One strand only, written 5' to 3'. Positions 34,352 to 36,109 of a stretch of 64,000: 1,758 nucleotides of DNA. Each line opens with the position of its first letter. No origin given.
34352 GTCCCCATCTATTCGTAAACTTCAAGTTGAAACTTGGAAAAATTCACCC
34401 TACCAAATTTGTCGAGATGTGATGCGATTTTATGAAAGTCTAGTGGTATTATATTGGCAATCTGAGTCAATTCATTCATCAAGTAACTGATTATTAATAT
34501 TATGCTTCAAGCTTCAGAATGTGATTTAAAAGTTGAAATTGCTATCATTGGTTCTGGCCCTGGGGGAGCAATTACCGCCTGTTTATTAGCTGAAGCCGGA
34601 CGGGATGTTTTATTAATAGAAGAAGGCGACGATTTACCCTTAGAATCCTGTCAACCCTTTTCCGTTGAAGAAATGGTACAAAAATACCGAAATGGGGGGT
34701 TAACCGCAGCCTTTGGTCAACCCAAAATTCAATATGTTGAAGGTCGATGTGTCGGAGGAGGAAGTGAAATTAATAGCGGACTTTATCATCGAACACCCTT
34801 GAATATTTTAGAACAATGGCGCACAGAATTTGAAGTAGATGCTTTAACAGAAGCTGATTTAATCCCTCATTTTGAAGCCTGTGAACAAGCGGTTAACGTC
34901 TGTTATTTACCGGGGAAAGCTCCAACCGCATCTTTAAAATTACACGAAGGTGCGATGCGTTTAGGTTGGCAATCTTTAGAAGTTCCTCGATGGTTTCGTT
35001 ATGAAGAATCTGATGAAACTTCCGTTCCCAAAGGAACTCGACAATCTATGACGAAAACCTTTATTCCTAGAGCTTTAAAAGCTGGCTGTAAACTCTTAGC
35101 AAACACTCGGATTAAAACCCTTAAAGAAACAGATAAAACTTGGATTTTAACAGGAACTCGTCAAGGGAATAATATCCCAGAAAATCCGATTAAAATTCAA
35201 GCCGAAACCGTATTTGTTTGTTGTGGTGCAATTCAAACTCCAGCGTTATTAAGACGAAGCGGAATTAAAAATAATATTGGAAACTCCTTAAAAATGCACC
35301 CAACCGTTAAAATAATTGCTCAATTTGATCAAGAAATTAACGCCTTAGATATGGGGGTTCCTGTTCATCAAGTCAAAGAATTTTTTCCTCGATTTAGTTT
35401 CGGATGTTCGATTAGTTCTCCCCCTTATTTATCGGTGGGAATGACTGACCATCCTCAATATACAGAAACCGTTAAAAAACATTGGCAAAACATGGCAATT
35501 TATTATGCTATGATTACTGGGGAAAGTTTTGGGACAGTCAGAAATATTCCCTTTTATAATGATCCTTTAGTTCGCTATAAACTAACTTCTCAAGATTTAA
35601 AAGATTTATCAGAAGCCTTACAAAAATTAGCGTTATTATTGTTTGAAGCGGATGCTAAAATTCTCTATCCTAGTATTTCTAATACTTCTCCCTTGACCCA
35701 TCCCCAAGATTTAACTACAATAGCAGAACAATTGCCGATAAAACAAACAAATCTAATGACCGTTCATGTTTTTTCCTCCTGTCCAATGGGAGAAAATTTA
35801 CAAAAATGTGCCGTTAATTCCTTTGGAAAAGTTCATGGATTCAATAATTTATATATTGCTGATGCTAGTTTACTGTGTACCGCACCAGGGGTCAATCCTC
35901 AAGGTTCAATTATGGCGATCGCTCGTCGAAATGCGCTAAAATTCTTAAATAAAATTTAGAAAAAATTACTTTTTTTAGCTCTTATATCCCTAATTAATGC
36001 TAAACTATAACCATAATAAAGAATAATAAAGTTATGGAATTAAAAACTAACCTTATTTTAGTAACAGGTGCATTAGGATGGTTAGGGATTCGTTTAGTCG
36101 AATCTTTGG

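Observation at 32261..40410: Candidate polyprenyl-phosphate pentose (DPA-like) glycosylation cluster with a GMC oxidase in place of DprE1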

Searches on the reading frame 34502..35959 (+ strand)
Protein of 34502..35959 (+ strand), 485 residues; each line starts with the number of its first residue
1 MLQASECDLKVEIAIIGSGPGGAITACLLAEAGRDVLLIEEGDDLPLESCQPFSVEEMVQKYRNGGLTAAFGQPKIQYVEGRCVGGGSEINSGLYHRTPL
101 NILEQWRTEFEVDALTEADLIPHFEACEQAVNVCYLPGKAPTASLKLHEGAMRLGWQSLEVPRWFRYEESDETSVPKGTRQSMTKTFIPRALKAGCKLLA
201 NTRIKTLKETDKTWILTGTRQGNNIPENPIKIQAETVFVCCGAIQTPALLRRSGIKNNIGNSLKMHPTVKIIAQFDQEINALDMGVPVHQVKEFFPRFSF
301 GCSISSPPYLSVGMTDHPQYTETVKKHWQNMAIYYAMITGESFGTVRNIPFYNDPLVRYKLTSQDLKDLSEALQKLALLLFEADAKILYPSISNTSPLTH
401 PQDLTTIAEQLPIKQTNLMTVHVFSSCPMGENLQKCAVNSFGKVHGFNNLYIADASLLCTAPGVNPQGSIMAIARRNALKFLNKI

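Call 3: search_protein_families(library=pfam, proteins=[window:34502-35959:+], max_evalue=0.01)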
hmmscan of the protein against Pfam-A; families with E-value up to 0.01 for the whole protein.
window:34502-35959:+ (485 aa): 9 families
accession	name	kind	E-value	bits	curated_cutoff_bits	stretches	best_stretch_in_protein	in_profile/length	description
PF00732.25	GMC_oxred_N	-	2.5e-31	109.6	23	1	62-267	5-217/218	GMC oxidoreductase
PF05199.19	GMC_oxred_C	-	5e-18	66.4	24.6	1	357-474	22-139/139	GMC oxidoreductase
PF07992.20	Pyr_redox_2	-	5.1e-09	36.4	26.1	1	12-52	2-42/291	Pyridine nucleotide-disulphide oxidoreductase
PF01266.30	DAO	-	6e-08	33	27.9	1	13-45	2-34/353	FAD dependent oxidoreductase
PF13450.12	NAD_binding_8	-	3.5e-06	27.6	21.9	1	15-45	1-31/68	NAD(P)-binding Rossmann-like domain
PF01494.25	FAD_binding_3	-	1.7e-05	24.7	22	1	10-43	1-34/349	FAD binding domain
PF00890.30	FAD_binding_2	-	0.00068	19.4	20.4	0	13-43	2-32/414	FAD binding domain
PF03486.20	HI0933_like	-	0.0033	17.4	50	0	12-43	2-33/244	HI0933-like protein Rossmann domain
PF12831.13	FAD_oxidored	-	0.0074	16.1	27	0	13-43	2-32/416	FAD dependent oxidoreductase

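Call 4: search_protein_families(library=ncbifam, proteins=[window:34502-35959:+], max_evalue=0.01)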
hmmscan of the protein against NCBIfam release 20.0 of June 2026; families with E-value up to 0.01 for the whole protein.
window:34502-35959:+ (485 aa): 26 families (the best 25 are shown)
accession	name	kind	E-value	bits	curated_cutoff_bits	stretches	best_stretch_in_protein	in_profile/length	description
TIGR04542.1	GMC_mycofac_2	equivalog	7.9e-19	68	400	2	13-275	2-255/425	mycofactocin system GMC family oxidoreductase MftG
NF002550.0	PRK02106.1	subfamily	1.7e-18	66.5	605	3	359-479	414-531/563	choline dehydrogenase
NF038210.1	GMC_mycofac_3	equivalog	6.3e-15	55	300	1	14-108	2-94/418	mycofactocin system GMC family oxidoreductase MftG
TIGR03970.1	mycofact_MftG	equivalog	1.2e-14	54.2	387.45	2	410-478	414-483/487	mycofactocin dehydrogenase MftG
TIGR01810.1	betA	equivalog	2.9e-14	52.6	732.1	2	14-130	3-128/532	choline dehydrogenase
NF058674.1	CholsOxChoxAB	equivalog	7.6e-12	44.5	850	1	418-479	469-529/535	cholesterol oxidase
TIGR02462.1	pyranose_ox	equivalog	1e-10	41.2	544.9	1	420-483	482-545/548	pyranose oxidase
TIGR02032.1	GG-red-SF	subfamily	1.2e-06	28.5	158.8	1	14-43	4-33/297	geranylgeranyl reductase family protein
NF049967.1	QhpG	equivalog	3e-05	23.1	240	1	13-43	1-31/423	flavin-dependent monooxygenase QhpG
NF006130.0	PRK08274.1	equivalog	7.8e-05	21.6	369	0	169-254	120-202/467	FAD-dependent tricarballylate dehydrogenase TcuA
NF004829.0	PRK06183.1-3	subfamily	8.2e-05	21.5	390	1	9-41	7-39/520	bifunctional 3-(3-hydroxy-phenyl)propionate/3-hydroxycinnamic acid hydroxylase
NF005545.0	PRK07208.1-1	equivalog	0.00033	19.1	451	1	7-42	4-39/504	hypothetical protein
TIGR01350.1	lipoamide_DH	equivalog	0.00068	18.5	408.8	1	11-41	2-32/461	dihydrolipoyl dehydrogenase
NF008425.0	PRK11259.1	equivalog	0.0016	17.5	257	0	10-41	4-35/377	N-methyl-L-tryptophan oxidase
NF045655.1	MkRedMenJ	equivalog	0.0017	17.4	700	1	8-52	2-46/406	menaquinone reductase MenJ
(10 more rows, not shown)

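Call 7: search_solved_structures(query=window:34502-35959:+, max_evalue=0.001)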
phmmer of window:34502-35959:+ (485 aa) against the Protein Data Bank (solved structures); distinct sequences matched with E-value up to 0.001: 41.
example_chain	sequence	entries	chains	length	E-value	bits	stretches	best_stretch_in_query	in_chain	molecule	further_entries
1kdg_A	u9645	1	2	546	9.5e-13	51.1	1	405-482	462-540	cellobiose dehydrogenase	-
1naa_A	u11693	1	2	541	1.1e-12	50.9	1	405-482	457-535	Cellobiose dehydrogenase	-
1coy_A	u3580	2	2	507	5.8e-09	38.6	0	424-482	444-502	CHOLESTEROL OXIDASE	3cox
3cnj_A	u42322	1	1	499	6.2e-09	38.6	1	426-481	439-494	Cholesterol oxidase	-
4rek_A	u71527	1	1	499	6.3e-09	38.5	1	426-481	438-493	Cholesterol oxidase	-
1b4v_A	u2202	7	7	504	7.4e-09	38.3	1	426-481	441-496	PROTEIN (CHOLESTEROL OXIDASE) | CHOLESTEROL OXIDASE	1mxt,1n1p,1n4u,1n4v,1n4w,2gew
1b8s_A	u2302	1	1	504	7.4e-09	38.3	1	426-481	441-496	PROTEIN (CHOLESTEROL OXIDASE)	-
4u2l_A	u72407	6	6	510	7.8e-09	38.2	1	426-481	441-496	Cholesterol oxidase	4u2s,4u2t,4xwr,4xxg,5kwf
1cc2_A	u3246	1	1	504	1e-08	37.8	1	426-481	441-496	PROTEIN (CHOLESTEROL OXIDASE)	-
3b6d_A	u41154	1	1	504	1e-08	37.8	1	426-481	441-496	Cholesterol oxidase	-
3b3r_A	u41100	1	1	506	1e-08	37.8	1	426-481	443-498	Cholesterol oxidase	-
1cbo_A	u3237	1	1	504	1.2e-08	37.6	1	426-481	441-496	PROTEIN (CHOLESTEROL OXIDASE)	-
3gyi_A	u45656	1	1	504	3e-08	36.3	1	426-481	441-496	Cholesterol oxidase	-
9lq0_A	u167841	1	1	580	7.9e-08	34.9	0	10-256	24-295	Oxygen-dependent choline dehydrogenase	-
1ijh_A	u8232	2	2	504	1.2e-07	34.3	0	426-481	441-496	CHOLESTEROL OXIDASE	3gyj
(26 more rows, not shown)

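Call 19: find_homologous_proteins(query=window:34502-35959:+, max_evalue=1e-10)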
Query window:34502-35959:+ (485 aa): 4136 proteins with E <= 1e-10 among 8000 candidates; the best 120 are listed.
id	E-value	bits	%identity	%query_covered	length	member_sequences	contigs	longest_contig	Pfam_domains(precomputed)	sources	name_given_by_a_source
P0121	0.0e+0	1118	100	100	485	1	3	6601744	PF01266.31,PF13450.13,PF07992.21,PF05199.20,PF00732.26,PF01494.26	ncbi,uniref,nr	ncbi:putative GMC-type oxidoreductase y4nJ [Planktothrix tepida]|uniref:GMC-type oxidoreductase y4nJ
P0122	0.0e+0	1057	94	100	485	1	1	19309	PF01266.31,PF13450.13,PF07992.21,PF05199.20,PF00732.26,PF01494.26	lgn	-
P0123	0.0e+0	1054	94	100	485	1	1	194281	PF01266.31,PF13450.13,PF07992.21,PF05199.20,PF00732.26,PF01494.26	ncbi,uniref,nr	ncbi:GMC family oxidoreductase [Planktothrix sp. FACHB-1365]|uniref:GMC family oxidoreductase n=1 Ta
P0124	0.0e+0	1045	93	100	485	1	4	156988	PF01266.31,PF13450.13,PF07992.21,PF05199.20,PF00732.26,PF01494.26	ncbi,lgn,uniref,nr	ncbi:GMC family oxidoreductase [Planktothrix mougeotii]|uniref:GMC family oxidoreductase n=1 Tax=Pla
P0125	7.2e-292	986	88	100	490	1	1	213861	PF01266.31,PF13450.13,PF07992.21,PF05199.20,PF00732.26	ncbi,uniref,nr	ncbi:putative oxidoreductase [Planktothrix serta PCC 8927]|uniref:Oxidoreductase n=1 Tax=Planktothri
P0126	9.5e-287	970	88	99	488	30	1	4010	PF01266.31,PF07992.21,PF05199.20,PF00732.26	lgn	-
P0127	1.0e-279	946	85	100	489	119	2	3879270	PF13450.13,PF07992.21,PF05199.20,PF00732.26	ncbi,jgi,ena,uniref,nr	ncbi:GMC family oxidoreductase [Planktothrix agardhii]|jgi:choline dehydrogenase-like flavoprotein|u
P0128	4.0e-278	941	84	100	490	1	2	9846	PF13450.13,PF07992.21,PF05199.20,PF00732.26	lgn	-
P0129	2.0e-277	939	84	100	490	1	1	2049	PF13450.13,PF07992.21,PF05199.20,PF00732.26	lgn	-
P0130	8.4e-255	864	78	98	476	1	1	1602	PF01266.31,PF13450.13,PF07992.21,PF05199.20,PF00732.26,PF01494.26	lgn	-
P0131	1.1e-252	857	78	99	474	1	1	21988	PF01266.31,PF13450.13,PF07992.21,PF05199.20,PF00732.26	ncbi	-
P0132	1.8e-250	850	78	98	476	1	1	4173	PF01266.31,PF13450.13,PF07992.21,PF05199.20,PF00732.26,PF01494.26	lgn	-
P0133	4.7e-247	839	76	98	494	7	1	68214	PF01266.31,PF13450.13,PF07992.21,PF05199.20,PF00732.26,PF01494.26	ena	-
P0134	5.7e-245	832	76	98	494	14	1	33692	PF01266.31,PF13450.13,PF07992.21,PF05199.20,PF00732.26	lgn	-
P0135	2.7e-242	823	76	98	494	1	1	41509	PF01266.31,PF13450.13,PF07992.21,PF05199.20,PF00732.26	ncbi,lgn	-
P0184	1.3e-201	689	63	99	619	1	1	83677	PF01266.31,PF13450.13,PF07992.21,PF05199.20,PF00732.26,PF01494.26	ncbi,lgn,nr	ncbi:MAG: putative oxidoreductase [Pedosphaera sp.]|nr:putative oxidoreductase [Pedosphaera sp.]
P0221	5.9e-197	673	62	98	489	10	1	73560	PF01266.31,PF13450.13,PF07992.21,PF05199.20,PF00732.26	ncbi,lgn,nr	ncbi:MAG: GMC family oxidoreductase [Bacillus sp. (in: Bacteria)]|nr:GMC family oxidoreductase [Baci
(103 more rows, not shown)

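Call 20: find_encoding_contigs(protein=P0184, flank=10000, max_places=1)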
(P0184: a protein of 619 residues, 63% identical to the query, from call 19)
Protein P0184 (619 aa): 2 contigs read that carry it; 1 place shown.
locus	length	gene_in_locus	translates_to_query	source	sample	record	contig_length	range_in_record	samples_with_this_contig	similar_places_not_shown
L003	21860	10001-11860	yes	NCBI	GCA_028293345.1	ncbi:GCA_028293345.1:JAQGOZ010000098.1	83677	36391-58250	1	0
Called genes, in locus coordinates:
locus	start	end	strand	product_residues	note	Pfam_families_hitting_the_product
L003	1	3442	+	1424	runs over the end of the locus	PF25788:Ig_Rha78A_N, PF08531:Bac_rhamnosid_N, PF05592:Bac_rhamnosid, PF17389:Bac_rhamnosid6H, PF17390:Bac_rhamnosid_C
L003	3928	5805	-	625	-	PF12044:Metallopep (faint), PF08305:NPCBM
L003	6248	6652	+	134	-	-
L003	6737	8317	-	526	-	-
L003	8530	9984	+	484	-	PF12710:HAD, PF01040:UbiA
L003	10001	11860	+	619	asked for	PF01266:DAO (faint), PF01494:FAD_binding_3 (faint), PF07992:Pyr_redox_2 (faint), PF13450:NAD_binding_8 (weak), PF00732:GMC_oxred_N, PF05199:GMC_oxred_C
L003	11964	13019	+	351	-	PF01073:3Beta_HSD, PF01370:Epimerase, PF02719:Polysacc_synt_2, PF04321:RmlD_sub_bind, PF07993:NAD_binding_4, PF16363:GDP_Man_Dehyd, PF13460:NAD_binding_10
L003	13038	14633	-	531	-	-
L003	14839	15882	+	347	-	PF01073:3Beta_HSD, PF01370:Epimerase, PF02719:Polysacc_synt_2, PF04321:RmlD_sub_bind, PF16363:GDP_Man_Dehyd, PF07993:NAD_binding_4, PF13460:NAD_binding_10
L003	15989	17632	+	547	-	PF20154:LNT_N, PF00795:CN_hydrolase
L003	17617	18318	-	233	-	PF03167:UDG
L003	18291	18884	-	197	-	-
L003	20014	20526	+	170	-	PF22599:SecDF_P1_head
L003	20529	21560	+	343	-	PF01551:Peptidase_M23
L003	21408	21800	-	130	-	-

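Call 21: find_encoding_contigs(protein=P0221, flank=10000, max_places=1)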
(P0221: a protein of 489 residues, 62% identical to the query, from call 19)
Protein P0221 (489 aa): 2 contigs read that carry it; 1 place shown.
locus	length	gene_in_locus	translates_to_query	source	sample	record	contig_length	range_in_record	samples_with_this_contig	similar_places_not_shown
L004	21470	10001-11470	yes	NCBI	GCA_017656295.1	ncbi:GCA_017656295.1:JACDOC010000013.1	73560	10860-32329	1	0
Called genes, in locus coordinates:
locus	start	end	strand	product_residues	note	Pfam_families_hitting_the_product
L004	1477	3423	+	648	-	PF13522:GATase_6, PF13537:GATase_7, PF00733:Asn_synthase, PF06508:QueC (weak)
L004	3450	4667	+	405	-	PF04932:Wzy_C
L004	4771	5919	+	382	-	PF01041:DegT_DnrJ_EryC1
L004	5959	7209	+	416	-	PF01943:Polysacc_synt, PF13440:Polysacc_synt_3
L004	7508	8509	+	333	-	PF07388:A-2_8-polyST, PF07922:Glyco_transf_52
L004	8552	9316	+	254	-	PF00149:Metallophos, PF12850:Metallophos_2 (weak)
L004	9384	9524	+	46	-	-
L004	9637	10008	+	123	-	-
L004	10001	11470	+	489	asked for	PF01266:DAO (faint), PF07992:Pyr_redox_2 (faint), PF13450:NAD_binding_8 (weak), PF00732:GMC_oxred_N, PF05199:GMC_oxred_C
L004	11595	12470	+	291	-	PF01040:UbiA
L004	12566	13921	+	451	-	PF01565:FAD_binding_4, PF04030:ALO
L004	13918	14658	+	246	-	PF00106:adh_short, PF08659:KR, PF13561:adh_short_C2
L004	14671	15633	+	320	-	PF03706:LPG_synthase_TM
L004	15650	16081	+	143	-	PF02681:DUF212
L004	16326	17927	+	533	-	PF13231:PMT_2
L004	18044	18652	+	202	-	PF02706:Wzz, PF13807:GNVR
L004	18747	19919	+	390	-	PF02350:Epimerase_2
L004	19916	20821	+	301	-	PF00551:Formyl_trans_N, PF02911:Formyl_trans_C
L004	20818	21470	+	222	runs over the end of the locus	PF02585:PIG-L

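Call 22: find_encoding_contigs(protein=P0127, flank=10000, max_places=1)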
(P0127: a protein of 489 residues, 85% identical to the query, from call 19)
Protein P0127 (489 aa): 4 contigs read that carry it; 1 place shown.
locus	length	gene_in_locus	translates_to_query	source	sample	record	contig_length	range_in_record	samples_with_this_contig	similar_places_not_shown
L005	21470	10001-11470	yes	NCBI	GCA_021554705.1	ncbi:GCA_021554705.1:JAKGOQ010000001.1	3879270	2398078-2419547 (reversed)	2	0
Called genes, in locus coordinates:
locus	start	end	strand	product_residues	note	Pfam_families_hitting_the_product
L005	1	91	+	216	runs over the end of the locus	PF03734:YkuD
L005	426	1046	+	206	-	PF05685:Uma2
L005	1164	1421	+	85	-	PF12095:CRR7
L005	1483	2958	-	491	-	PF08323:Glyco_transf_5, PF13439:Glyco_transf_4 (weak), PF13579:Glyco_trans_4_4 (faint), PF00534:Glycos_transf_1, PF13692:Glyco_trans_1_4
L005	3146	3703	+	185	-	PF27200:YjaZ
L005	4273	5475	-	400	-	-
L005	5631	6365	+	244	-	PF01182:Glucosamine_iso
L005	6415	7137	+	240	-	PF12773:DZR, PF13240:Zn_Ribbon_1 (weak), PF13248:Zn_ribbon_3 (weak), PF24463:DUF7577, PF00498:FHA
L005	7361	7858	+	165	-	PF16697:Yop-YscD_cpl (weak), PF00498:FHA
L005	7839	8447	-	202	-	-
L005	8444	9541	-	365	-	PF01266:DAO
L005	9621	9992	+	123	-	-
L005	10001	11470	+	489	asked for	PF07992:Pyr_redox_2 (faint), PF13450:NAD_binding_8 (faint), PF00732:GMC_oxred_N, PF05199:GMC_oxred_C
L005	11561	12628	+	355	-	PF01073:3Beta_HSD, PF01370:Epimerase, PF02719:Polysacc_synt_2 (weak), PF04321:RmlD_sub_bind, PF07993:NAD_binding_4, PF16363:GDP_Man_Dehyd, PF13460:NAD_binding_10 (faint)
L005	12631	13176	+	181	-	PF02698:DUF218 (weak)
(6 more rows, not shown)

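Call 28: find_related_loci(query=A2, collection=genome_contigs, flank=10000)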
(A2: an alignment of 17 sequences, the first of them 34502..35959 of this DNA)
Query A2 (485 aa) in genome_contigs; peptide patterns used: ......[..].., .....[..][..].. (x = any residue, [..] = any of these).
540 stretches matched a pattern; 507 encode a relative of the query (tblastn E <= 1e-3); the best 80 are kept; 80 distinct loci.
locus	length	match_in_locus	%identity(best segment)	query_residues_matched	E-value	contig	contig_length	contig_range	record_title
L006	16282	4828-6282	89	1-485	0e+0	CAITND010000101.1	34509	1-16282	MAG: uncultured Oscillatoriales cyanobacterium isolate KTt_bin-1839 genome assembly, contig: bin-1839:101/277, whole gen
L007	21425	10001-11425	88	6-485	0e+0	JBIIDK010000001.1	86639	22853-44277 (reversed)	MAG: Planktothrix sp. isolate ME2000-08-17pf_3300042335_group1_bin17 Rohwer_bin1249_scaffold_70_c1, whole genome shotgun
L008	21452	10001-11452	86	1-483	0e+0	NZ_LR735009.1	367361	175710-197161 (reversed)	Planktothrix paucivesiculata PCC 9631 isolate BBR_PRJEB10994, whole genome shotgun sequence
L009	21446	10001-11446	85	1-483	0e+0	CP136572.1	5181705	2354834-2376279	MAG: Planktothrix sp. GU0601_MAG3 chromosome, complete genome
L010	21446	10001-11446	85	1-483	0e+0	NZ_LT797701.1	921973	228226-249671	Planktothrix sp. PCC 11201 isolate BBR_PRJEB10991, whole genome shotgun sequence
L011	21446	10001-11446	84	1-482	0e+0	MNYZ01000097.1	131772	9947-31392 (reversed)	MAG: Oscillatoriales cyanobacterium CG2_30_40_61 cg2_3.0_scaffold_743_c, whole genome shotgun sequence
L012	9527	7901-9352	85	1-483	0e+0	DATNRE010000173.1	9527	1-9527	MAG TPA_asm: Candidatus Obscuribacterales bacterium isolate SMAG_U16525 k141_285661, whole genome shotgun sequence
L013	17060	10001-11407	78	8-485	0e+0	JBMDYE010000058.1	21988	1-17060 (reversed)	MAG: Planktothrix sp. isolate FCentRs1_7 FCentRs1_contig58, whole genome shotgun sequence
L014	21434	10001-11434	76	9-485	0e+0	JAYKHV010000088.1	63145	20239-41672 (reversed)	MAG: Lyngbya sp. isolate 280001 NODE_40561645, whole genome shotgun sequence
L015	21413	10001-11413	77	9-478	0e+0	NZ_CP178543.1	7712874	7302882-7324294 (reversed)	Capilliphycus salinus ALCB114379 voucher ALCB 114379 chromosome, complete genome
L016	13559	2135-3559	76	12-485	0e+0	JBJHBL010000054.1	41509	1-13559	MAG: Limnoraphis sp. isolate SF2967_J5348.semibin_refined.053 NODE_1043_length_41509_cov_2.092045, whole genome shotgun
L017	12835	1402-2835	75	9-485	0e+0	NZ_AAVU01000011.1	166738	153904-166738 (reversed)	Lyngbya sp. PCC 8106 1099428180528, whole genome shotgun sequence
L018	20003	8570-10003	75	9-485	0e+0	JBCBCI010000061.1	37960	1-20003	MAG: Cyanobacteria bacterium J06592_8 NODE_61_length_37960_cov_14.190323, whole genome shotgun sequence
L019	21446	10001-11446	73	5-485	0e+0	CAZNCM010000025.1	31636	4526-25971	MAG TPA_asm: uncultured Lyngbya sp. isolate SRP063590_co1_67 genome assembly, contig: NODE_1271_length_31636_cov_4.50264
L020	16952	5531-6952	74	9-485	0e+0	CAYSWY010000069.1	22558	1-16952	MAG TPA_asm: uncultured Lyngbya sp. isolate SRP063590_co1_198 genome assembly, contig: NODE_2150_length_22558_cov_248.46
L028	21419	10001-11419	72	9-485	0e+0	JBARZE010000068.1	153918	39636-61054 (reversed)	MAG: Microcoleaceae cyanobacterium isolate MFD12149_ilm_asm_bin22 k127_90069, whole genome shotgun sequence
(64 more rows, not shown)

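Call 43: search_dna_similar(query=window:34502-35959:+, collection=plasmids, mode=protein, max_evalue=1e-30, max_rows=25)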
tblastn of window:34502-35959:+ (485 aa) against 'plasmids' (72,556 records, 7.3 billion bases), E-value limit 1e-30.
Records with a match: 10; places in all: 10; records where one place covers at least 80% of the query: 10.
Best place of each record, by identity: <60% 10.
By first word of the organism name: Sinorhizobium 4; Mesorhizobium 3; Rhizobium 2; Embleya 1.
By predicted mobility (MOB-suite, as given by PLSDB): conjugative 7; non-mobilizable 2; mobilizable 1.
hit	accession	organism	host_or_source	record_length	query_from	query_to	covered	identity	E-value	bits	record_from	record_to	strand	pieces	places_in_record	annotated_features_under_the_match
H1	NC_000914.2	Sinorhizobium fredii NGR234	-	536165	5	478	98%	39.3%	4e-90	307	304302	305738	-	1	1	GMC family oxidoreductase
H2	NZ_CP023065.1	Sinorhizobium sp. CCBAU 05631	G.max,nodule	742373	5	478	98%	39.3%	3e-89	305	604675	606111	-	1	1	GMC family oxidoreductase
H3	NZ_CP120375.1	Sinorhizobium garamanticum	Argyrolobium uniflorum,Cell culture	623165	5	483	99%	38.3%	2e-89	305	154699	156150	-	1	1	GMC family oxidoreductase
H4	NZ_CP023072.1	Sinorhizobium fredii CCBAU 83666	G.max,nodule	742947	5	478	98%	38.0%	7e-88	301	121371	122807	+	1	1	GMC family oxidoreductase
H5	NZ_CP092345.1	Rhizobium gallicum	Phaseolus vulgaris,Cell culture,nodule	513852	28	471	92%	39.3%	8e-81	327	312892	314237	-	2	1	GMC family oxidoreductase | hypothetical protein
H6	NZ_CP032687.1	Rhizobium sp. CCGE531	Phaseolus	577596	28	478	93%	38.4%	1e-92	315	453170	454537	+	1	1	GMC family oxidoreductase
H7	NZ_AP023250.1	Mesorhizobium sp. 131-2-5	Lotus japonicus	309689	28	471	92%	38.4%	2e-88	302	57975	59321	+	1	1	GMC family oxidoreductase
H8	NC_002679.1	Mesorhizobium japonicum MAFF 303099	-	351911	28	471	92%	38.4%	2e-88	302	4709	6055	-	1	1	GMC family oxidoreductase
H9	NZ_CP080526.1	Mesorhizobium sp. AR07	Oxytropis sp.,Cell culture,root nodule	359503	28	471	92%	38.2%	2e-86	296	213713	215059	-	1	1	GMC family oxidoreductase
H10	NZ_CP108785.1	Embleya sp. NBC_00888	-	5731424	29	474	92%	30.5%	2e-47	183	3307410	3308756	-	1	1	none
